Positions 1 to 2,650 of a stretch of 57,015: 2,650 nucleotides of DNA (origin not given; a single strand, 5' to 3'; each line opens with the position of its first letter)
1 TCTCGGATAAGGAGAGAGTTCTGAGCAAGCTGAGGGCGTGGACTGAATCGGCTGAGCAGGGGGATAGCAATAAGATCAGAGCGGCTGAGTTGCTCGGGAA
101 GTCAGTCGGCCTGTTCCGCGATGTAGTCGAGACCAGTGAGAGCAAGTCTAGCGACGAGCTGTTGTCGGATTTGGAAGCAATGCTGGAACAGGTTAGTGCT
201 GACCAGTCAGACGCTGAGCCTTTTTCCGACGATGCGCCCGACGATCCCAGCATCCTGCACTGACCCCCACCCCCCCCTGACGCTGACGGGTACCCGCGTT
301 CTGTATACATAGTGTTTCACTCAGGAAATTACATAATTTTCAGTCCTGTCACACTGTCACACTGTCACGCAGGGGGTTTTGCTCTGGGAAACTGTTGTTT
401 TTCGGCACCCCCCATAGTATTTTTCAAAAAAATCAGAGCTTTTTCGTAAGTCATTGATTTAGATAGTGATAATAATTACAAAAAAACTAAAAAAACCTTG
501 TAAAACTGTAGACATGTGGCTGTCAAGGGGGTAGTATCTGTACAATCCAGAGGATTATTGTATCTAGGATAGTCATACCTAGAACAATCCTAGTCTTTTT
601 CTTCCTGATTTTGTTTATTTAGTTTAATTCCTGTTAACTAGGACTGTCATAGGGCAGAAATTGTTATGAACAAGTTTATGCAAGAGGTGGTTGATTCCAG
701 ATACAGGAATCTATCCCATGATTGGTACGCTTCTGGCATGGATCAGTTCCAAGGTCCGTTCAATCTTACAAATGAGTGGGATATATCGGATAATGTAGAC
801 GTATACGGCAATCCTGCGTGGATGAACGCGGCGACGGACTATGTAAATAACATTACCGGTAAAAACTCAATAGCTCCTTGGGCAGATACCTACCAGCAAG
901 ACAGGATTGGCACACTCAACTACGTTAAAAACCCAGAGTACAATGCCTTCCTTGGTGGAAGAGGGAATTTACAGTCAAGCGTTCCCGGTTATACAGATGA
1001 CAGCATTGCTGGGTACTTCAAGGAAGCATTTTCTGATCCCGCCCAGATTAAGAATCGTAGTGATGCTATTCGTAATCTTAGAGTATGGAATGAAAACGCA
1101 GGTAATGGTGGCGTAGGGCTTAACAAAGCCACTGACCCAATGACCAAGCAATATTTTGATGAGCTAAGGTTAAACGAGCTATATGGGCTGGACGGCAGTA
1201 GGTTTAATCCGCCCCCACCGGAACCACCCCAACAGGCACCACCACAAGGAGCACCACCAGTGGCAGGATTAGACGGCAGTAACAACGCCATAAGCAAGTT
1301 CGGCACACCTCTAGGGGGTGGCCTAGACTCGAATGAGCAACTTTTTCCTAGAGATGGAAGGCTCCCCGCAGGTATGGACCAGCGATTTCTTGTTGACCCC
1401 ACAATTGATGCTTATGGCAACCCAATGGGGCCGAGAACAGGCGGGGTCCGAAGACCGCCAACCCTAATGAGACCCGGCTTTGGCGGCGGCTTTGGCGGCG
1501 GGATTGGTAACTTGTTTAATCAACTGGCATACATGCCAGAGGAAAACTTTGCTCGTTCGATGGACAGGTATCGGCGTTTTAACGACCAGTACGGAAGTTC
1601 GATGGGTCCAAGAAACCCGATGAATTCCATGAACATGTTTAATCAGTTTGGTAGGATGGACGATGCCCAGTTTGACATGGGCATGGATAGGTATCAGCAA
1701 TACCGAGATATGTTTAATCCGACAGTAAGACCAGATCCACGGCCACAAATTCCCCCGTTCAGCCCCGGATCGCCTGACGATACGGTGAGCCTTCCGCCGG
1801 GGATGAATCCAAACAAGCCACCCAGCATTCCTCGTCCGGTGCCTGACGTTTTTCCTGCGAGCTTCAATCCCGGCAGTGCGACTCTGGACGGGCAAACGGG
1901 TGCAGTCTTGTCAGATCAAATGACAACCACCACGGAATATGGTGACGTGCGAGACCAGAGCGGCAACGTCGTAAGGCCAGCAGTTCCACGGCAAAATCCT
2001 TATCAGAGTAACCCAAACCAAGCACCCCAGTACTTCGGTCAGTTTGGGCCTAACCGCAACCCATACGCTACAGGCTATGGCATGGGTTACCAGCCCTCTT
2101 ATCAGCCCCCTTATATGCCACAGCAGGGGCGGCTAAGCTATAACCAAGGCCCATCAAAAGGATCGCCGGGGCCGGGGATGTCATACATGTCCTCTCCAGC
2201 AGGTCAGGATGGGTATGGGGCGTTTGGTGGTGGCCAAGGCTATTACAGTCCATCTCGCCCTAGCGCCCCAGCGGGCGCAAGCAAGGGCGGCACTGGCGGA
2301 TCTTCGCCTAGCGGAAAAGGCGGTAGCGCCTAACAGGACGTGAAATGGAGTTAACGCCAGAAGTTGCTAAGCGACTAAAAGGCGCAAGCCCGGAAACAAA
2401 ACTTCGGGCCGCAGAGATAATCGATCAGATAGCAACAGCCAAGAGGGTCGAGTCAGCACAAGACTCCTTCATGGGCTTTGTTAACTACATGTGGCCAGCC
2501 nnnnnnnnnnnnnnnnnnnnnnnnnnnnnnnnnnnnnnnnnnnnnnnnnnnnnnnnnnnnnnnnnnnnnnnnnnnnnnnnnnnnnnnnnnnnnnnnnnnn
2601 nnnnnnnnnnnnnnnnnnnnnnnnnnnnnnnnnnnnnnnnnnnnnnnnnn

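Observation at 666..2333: Prion-like / FUS-like low-complexity protein encoded between terS and terL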

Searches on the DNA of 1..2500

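Call 98: search_rna_families(source=window, start=1, end=2500, threshold=evalue, max_evalue=0.1)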
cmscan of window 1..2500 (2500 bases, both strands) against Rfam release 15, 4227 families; matches with E-value up to 0.1: 0.
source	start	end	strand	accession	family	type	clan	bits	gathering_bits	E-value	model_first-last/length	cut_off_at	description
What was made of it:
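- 264..665 (.): ORF-free, AT-rich region upstream of the gene. It contains a sigma-70-like site (509-537) and a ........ x2.9 tandem repeat (346-368). No Rfam match (call 98).
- Tried and rejected: The Rfam scan of 1-2500 found none (call 98).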
